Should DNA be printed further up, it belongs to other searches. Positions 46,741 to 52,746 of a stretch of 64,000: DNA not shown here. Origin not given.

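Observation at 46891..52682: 1901-aa exported coiled-coil giant with internal repeat modules and a C-terminal TPR, driven by a perfect consensus promoter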

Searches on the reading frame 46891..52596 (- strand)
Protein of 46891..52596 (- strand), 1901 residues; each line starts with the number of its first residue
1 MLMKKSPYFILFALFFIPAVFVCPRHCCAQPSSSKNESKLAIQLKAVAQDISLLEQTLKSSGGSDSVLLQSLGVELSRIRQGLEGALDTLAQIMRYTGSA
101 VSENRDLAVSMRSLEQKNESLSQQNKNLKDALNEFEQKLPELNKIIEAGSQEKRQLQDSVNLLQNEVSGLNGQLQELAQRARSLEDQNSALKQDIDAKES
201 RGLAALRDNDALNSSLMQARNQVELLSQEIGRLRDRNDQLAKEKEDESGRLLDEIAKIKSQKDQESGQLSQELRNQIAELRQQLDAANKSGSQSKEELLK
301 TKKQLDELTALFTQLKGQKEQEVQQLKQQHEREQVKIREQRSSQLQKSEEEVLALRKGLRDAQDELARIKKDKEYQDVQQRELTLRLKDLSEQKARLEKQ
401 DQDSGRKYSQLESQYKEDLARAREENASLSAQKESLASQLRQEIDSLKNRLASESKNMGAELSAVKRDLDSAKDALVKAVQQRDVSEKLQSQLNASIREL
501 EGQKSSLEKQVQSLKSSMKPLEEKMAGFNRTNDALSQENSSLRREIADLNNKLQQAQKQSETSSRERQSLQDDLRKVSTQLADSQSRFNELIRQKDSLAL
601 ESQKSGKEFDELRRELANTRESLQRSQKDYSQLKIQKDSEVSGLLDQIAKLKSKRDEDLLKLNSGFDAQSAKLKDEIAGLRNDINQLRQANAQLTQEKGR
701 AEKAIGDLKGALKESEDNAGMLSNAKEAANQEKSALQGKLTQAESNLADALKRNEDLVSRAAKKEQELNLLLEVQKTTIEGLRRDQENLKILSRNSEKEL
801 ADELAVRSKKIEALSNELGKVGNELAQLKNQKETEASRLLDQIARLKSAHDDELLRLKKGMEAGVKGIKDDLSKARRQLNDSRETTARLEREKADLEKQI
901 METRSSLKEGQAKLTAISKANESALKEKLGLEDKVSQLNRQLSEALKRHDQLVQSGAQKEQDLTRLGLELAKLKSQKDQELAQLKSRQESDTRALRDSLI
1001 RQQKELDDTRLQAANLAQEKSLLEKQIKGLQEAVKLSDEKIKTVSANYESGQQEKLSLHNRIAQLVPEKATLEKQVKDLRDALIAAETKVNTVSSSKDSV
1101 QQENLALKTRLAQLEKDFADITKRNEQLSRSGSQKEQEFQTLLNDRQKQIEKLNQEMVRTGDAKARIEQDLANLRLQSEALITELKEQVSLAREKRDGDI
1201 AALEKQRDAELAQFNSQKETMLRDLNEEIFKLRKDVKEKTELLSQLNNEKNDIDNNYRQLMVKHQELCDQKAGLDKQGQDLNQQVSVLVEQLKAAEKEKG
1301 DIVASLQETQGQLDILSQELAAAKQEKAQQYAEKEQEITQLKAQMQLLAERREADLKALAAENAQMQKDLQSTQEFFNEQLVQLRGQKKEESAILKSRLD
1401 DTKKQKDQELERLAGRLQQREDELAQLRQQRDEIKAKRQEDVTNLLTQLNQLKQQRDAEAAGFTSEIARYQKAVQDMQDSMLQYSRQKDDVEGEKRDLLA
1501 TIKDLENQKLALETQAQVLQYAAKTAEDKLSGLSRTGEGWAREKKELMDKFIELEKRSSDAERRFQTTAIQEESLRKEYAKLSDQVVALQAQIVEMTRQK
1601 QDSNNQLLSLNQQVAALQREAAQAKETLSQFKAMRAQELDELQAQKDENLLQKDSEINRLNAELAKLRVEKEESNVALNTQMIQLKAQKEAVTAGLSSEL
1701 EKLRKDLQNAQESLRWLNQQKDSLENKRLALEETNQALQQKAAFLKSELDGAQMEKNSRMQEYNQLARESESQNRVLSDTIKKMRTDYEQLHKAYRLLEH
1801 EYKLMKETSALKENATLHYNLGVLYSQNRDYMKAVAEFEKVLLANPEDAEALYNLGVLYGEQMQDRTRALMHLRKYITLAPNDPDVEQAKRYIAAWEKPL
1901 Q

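Call 6: search_protein_families(library=pfam, proteins=[window:46891-52596:-], max_evalue=0.01)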
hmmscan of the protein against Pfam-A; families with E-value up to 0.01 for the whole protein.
window:46891-52596:- (1901 aa): 15 families
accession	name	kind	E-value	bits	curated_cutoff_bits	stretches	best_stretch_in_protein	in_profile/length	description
PF13431.12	TPR_17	-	9.3e-09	35.3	24.4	1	1838-1864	2-28/34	Tetratricopeptide repeat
PF13371.12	TPR_9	-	2e-07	31.3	35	1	1823-1891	3-70/73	Tetratricopeptide repeat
PF13181.12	TPR_8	-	3.6e-07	30.3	25.7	1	1816-1847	2-33/34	Tetratricopeptide repeat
PF00515.34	TPR_1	-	7.8e-07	29.1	27.8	1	1816-1848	2-34/34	Tetratricopeptide repeat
PF13432.12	TPR_16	-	8.7e-07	29.7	32.7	1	1819-1884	1-65/65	Tetratricopeptide repeat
PF13414.12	TPR_11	-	7.7e-06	25.9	26.8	1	1831-1862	10-41/42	TPR repeat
PF10473.14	CENP-F_leu_zip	-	0.0002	21.9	34.5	1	521-652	8-139/140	Leucine-rich repeats of kinetochore protein Cenp-F/LEK1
PF16331.10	TolA_bind_tri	-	0.00027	21.4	30.1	1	135-198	2-65/76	TolA binding protein trimerisation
PF13174.12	TPR_6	-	0.00028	21.8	26.3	0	1850-1882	1-32/33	Tetratricopeptide repeat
PF25764.1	KIF21A_4th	-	0.00054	20.1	33.1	1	451-575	19-145/183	KIF21A-like domain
PF07926.17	TPR_MLP1_2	-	0.0017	18.8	36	2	545-657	2-114/129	TPR/MLP1/MLP2-like protein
PF14662.11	KASH_CCD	-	0.0018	18.7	43.3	1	485-624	44-178/191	Coiled-coil region of CCDC155 or KASH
PF13428.12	TPR_14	-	0.0019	19.2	23.5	0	1817-1857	3-43/44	Tetratricopeptide repeat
PF25762.1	HAUS1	-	0.0042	17.3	40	1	46-234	44-225/236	HAUS augmin-like complex subunit 1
PF07719.23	TPR_2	-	0.0046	17.4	27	1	1815-1848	1-34/34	Tetratricopeptide repeat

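Call 8: search_protein_families(library=ncbifam, proteins=[window:46891-52596:-], max_evalue=0.01)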
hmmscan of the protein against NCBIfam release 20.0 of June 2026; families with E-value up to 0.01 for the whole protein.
window:46891-52596:- (1901 aa): 12 families
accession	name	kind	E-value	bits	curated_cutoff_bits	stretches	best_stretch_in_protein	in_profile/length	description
TIGR02168.1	SMC_prok_B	equivalog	2.9e-36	124.7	567.35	8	342-617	706-984/1181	chromosome segregation protein SMC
TIGR02169.1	SMC_prok_A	equivalog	6e-27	93.8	729.4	6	373-639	219-488/1165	chromosome segregation protein SMC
TIGR04523.1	Mplasa_alph_rch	subfamily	5.3e-25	87.5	270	5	431-788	277-621/745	helix-rich protein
NF045487.1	ASRP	equivalog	3.3e-16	59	300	3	105-234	344-473/593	archaea-specific SMC-related protein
NF002572.0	PRK02224.1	equivalog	4.6e-07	28.5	1087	2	440-627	256-446/888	DNA double-strand break repair ATPase Rad50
NF003034.1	PRK03918.1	equivalog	2.8e-06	25.6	700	1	461-986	166-698/878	DNA double-strand break repair ATPase Rad50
NF041035.1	Rad50_Halo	equivalog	3.4e-05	22.4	1000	1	439-627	255-446/883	DNA double-strand break repair ATPase Rad50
NF002725.1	PRK02603.1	equivalog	6.9e-05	22.9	143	1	1812-1863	69-120/173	photosystem I assembly protein Ycf3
NF040788.1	S-lay_SlaB_Mtsph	equivalog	0.00045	19.2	700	1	490-554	310-381/416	S-layer protein SlaB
NF041034.1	Rad50_Sulf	equivalog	0.002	16.1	1000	1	294-747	227-706/872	DNA double-strand break repair ATPase Rad50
NF009644.1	PRK13169.1-5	equivalog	0.0028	18.2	130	1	499-565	5-71/116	DNA replication initiation control protein YabA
TIGR04211.1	SH3_and_anchor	equivalog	0.0056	16.3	65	1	140-238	62-163/198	TIGR04211 family SH3 domain-containing protein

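Call 9: find_encoding_contigs(protein=window:46891-52596:-, flank=10000, max_places=6)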
Protein window:46891-52596:- (1901 aa): no gene with exactly this product is on record in the collection.

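Call 10: find_homologous_proteins(query=window:46891-52596:-)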
Query window:46891-52596:-: 8000 candidates shared short words with the query, none scored E <= 0.001.

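Call 11: find_related_loci(query=window:46891-52596:-, collection=genome_contigs, flank=10000)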
Query window:46891-52596:- (1901 aa) in genome_contigs; peptide patterns used: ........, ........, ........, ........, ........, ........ (x = any residue, [..] = any of these).
75 stretches matched a pattern, but none encodes a relative of the query by tblastn (E <= 1e-3).

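Call 22: search_solved_structures(query=window:46891-52596:-, max_evalue=0.01)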
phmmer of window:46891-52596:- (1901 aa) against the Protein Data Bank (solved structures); distinct sequences matched with E-value up to 0.01: 30.
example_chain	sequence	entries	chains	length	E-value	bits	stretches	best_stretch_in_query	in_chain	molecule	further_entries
9qhb_A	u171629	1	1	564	7.1e-39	136.7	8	1815-1883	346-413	Engineered tetratricopeptide repeat protein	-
9qhc_A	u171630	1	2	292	2.4e-21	78.6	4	1815-1888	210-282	Engineered tetratricopeptide repeat protein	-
8bu0_A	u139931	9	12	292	3.1e-18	68.3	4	1814-1885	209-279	Consensus tetratricopeptide repeat protein | Crystal structure of an 8-repeat consensus TPR superhelix with Zinc. | Monomer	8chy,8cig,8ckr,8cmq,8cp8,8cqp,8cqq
7obi_A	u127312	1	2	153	7.9e-13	50.4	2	1814-1885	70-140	CTPR-rv4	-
7y4i_A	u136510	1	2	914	6.1e-12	47.5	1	1814-1882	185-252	Probable UDP-N-acetylglucosamine--peptide N-acetylglucosaminyltransferase SPINDLY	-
8dtf_A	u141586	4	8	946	7.1e-12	47.3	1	1814-1882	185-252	Probable UDP-N-acetylglucosamine--peptide N-acetylglucosaminyltransferase SPINDLY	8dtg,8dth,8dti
8ch0_A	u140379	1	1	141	6.2e-10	40.8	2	1815-1883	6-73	Consensus tetratricopeptide repeat protein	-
2fo7_A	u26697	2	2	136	1.2e-09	39.8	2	1815-1881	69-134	SYNTHETIC CONSENSUS TPR PROTEIN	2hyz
1na0_A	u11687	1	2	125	5.1e-08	34.5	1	1815-1884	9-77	designed protein CTPR3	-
6v8e_A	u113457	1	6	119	1.1e-07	33.4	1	1794-1888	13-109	Designed protein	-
3kd7_A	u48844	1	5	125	1.1e-07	33.4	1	1817-1883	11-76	CTPR390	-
6vfj_B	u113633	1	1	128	3.5e-07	31.7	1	1794-1888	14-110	I53_dn5B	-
6vfi_B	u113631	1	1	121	6.8e-07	30.7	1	1794-1886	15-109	O43_dn18B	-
1na3_A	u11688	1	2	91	8.2e-07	30.5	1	1815-1888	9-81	designed protein CTPR2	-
2wqh_A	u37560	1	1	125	9.1e-07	30.3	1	1815-1884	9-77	CTPR3Y3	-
8ump_A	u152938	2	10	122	5.3e-05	24.5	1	1812-1887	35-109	T33-ml35-redesigned-TPR-domain-fold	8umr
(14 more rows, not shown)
